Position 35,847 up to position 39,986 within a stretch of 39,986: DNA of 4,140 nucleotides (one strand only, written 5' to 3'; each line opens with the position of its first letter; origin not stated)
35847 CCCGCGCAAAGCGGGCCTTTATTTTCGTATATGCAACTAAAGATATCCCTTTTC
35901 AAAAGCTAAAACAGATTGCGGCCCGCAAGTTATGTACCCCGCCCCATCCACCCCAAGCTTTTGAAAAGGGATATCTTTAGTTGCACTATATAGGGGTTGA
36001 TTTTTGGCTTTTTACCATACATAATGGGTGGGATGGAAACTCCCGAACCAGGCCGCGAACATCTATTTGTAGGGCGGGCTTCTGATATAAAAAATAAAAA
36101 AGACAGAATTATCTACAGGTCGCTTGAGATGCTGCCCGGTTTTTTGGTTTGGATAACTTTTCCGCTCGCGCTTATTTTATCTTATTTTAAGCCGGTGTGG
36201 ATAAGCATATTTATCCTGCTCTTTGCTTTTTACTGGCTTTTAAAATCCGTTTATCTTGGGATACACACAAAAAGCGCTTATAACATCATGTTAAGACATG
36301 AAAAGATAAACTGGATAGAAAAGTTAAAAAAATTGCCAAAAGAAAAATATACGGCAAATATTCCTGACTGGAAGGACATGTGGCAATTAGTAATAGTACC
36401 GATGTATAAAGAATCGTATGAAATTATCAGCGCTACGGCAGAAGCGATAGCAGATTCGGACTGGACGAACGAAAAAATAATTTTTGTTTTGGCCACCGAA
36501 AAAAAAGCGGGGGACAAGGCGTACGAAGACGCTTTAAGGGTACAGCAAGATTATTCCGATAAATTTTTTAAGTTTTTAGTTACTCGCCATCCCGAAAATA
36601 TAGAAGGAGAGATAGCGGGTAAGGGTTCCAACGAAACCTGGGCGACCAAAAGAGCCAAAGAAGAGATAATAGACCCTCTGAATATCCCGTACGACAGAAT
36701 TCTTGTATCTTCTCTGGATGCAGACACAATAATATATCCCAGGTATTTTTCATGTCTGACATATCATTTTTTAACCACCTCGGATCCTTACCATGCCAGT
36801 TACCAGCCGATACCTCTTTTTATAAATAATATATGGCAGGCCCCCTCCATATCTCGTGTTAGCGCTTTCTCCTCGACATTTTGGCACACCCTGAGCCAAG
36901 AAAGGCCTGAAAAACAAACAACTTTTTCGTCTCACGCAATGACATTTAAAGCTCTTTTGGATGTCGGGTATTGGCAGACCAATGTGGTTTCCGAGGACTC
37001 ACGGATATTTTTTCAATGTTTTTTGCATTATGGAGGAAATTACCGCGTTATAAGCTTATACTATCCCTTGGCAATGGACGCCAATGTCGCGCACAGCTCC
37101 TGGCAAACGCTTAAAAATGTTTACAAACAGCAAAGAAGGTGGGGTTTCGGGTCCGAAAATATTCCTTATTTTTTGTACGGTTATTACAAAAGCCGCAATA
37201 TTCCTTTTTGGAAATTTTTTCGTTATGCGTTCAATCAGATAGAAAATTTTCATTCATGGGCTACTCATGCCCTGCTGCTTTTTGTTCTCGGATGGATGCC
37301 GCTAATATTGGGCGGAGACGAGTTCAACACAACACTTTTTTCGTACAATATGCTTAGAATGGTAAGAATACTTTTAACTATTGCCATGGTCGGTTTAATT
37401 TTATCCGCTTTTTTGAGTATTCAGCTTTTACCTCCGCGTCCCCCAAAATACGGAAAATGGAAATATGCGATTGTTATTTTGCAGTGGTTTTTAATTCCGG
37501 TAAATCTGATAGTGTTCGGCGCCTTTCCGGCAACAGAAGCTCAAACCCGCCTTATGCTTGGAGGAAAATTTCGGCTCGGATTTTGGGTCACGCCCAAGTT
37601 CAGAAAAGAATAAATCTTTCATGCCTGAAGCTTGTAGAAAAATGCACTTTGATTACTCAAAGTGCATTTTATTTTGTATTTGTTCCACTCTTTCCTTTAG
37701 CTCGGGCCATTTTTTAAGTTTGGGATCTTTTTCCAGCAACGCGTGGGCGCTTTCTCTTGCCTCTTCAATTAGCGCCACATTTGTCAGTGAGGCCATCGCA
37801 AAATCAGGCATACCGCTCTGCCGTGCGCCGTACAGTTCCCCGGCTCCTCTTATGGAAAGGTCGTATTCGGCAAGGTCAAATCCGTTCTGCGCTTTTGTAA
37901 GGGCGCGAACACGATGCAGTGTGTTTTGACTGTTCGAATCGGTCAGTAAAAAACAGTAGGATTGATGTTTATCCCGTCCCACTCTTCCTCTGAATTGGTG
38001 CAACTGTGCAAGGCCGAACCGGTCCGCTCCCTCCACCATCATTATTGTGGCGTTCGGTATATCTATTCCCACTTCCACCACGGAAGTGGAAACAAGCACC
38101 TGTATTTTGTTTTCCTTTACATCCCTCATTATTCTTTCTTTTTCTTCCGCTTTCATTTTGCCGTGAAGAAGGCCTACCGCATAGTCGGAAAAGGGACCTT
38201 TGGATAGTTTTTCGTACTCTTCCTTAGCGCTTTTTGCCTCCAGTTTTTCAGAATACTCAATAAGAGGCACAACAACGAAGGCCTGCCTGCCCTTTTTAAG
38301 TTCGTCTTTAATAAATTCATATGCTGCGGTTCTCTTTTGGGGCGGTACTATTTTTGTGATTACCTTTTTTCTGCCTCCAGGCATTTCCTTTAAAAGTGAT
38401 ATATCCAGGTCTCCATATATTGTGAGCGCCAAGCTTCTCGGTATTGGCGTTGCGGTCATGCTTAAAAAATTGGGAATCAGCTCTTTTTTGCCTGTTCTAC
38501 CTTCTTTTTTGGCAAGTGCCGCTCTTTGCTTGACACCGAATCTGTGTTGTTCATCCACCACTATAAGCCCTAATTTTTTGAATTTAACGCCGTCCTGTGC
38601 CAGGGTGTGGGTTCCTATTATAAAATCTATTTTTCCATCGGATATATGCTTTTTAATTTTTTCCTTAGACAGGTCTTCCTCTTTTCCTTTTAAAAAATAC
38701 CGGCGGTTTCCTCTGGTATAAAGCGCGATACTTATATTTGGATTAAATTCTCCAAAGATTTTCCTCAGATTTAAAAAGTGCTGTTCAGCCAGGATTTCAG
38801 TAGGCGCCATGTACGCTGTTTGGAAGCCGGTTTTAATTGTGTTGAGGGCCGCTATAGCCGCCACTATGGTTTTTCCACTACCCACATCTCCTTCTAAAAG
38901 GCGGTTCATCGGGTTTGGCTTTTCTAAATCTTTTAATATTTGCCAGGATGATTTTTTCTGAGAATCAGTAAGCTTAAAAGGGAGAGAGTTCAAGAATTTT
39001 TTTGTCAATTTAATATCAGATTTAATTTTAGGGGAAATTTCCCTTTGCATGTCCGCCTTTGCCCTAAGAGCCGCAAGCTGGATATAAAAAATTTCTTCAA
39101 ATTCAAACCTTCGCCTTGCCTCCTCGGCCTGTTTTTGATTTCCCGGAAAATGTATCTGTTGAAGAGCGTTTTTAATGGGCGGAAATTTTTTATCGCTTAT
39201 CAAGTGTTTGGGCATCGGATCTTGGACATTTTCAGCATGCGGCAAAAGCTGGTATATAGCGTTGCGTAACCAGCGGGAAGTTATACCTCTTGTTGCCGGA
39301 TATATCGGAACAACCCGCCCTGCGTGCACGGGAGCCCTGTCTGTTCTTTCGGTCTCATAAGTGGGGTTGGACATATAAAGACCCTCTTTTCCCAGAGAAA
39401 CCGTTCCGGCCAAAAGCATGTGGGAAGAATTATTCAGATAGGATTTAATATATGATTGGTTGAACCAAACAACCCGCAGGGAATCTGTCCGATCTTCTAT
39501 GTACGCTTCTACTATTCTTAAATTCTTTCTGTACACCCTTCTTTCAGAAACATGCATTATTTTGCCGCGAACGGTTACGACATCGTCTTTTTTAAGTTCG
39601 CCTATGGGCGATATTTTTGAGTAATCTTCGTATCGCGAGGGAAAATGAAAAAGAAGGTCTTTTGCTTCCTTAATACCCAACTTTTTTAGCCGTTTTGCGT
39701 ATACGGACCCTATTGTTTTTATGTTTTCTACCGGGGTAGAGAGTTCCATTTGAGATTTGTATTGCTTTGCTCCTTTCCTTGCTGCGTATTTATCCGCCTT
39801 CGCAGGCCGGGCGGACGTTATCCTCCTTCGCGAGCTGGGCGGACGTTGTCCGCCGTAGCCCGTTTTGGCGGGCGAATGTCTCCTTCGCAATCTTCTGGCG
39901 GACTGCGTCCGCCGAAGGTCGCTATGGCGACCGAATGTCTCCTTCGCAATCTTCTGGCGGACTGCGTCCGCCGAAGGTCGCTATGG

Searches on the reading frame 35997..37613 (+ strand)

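Call 10: search_protein_families(library=pfam, proteins=[window:35997-37613:+], max_evalue=0.001)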
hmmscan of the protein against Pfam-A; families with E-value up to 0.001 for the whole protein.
window:35997-37613:+ (538 aa): 1 family
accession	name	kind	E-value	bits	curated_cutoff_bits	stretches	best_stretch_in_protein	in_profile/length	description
PF13632.12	Glyco_trans_2_3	-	4.9e-11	43.2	27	1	239-437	4-178/198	Glycosyl transferase family group 2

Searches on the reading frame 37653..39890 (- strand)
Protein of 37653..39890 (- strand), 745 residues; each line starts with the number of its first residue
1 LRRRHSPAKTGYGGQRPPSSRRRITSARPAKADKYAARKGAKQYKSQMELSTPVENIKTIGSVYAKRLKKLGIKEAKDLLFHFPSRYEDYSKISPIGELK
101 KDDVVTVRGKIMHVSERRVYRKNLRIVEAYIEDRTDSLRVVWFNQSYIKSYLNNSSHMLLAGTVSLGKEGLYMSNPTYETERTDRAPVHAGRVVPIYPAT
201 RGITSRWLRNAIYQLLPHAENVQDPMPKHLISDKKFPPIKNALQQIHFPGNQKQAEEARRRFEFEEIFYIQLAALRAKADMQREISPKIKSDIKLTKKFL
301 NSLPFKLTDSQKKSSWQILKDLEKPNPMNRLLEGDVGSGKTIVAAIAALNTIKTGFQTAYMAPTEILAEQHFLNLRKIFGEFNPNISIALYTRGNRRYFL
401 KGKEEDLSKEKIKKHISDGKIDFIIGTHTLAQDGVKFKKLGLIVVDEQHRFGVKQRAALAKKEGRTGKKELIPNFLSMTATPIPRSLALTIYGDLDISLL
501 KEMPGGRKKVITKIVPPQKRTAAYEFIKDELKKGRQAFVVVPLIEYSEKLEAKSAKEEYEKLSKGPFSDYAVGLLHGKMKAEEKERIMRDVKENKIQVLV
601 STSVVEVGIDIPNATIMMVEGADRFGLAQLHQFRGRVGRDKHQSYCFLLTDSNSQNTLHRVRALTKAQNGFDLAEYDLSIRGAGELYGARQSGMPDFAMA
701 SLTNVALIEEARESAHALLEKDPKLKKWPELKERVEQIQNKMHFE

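Call 58: search_protein_families(library=pfam, proteins=[window:37653-39890:-], max_evalue=0.01)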
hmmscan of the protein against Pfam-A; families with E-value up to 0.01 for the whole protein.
window:37653-39890:- (745 aa): 7 families
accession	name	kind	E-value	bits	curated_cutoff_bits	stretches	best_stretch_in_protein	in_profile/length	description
PF17191.10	RecG_wedge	-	2.9e-29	102.2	23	1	55-214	3-157/162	RecG wedge domain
PF00270.35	DEAD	-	2.1e-24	86.6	26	1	328-486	15-163/167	DEAD/DEAH box helicase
PF00271.37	Helicase_C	-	1.4e-20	74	23.5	1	524-640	7-109/110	Helicase conserved C-terminal domain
PF04851.21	ResIII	-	1.5e-10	41.6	22.5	1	305-482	2-162/164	Type III restriction enzyme, res subunit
PF19833.4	RecG_dom3_C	-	3.1e-08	34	26.8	1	668-727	2-63/87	ATP-dependent DNA helicase RecG, domain 3, C-terminal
PF01336.31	tRNA_anti-codon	-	6e-06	26.6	27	1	105-179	1-73/75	OB-fold nucleic acid binding domain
PF22590.2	Cas3-like_C_2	-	7.9e-06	26.5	27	1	554-641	14-105/106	CRISPR-associated nuclease/helicase Cas3, C-terminal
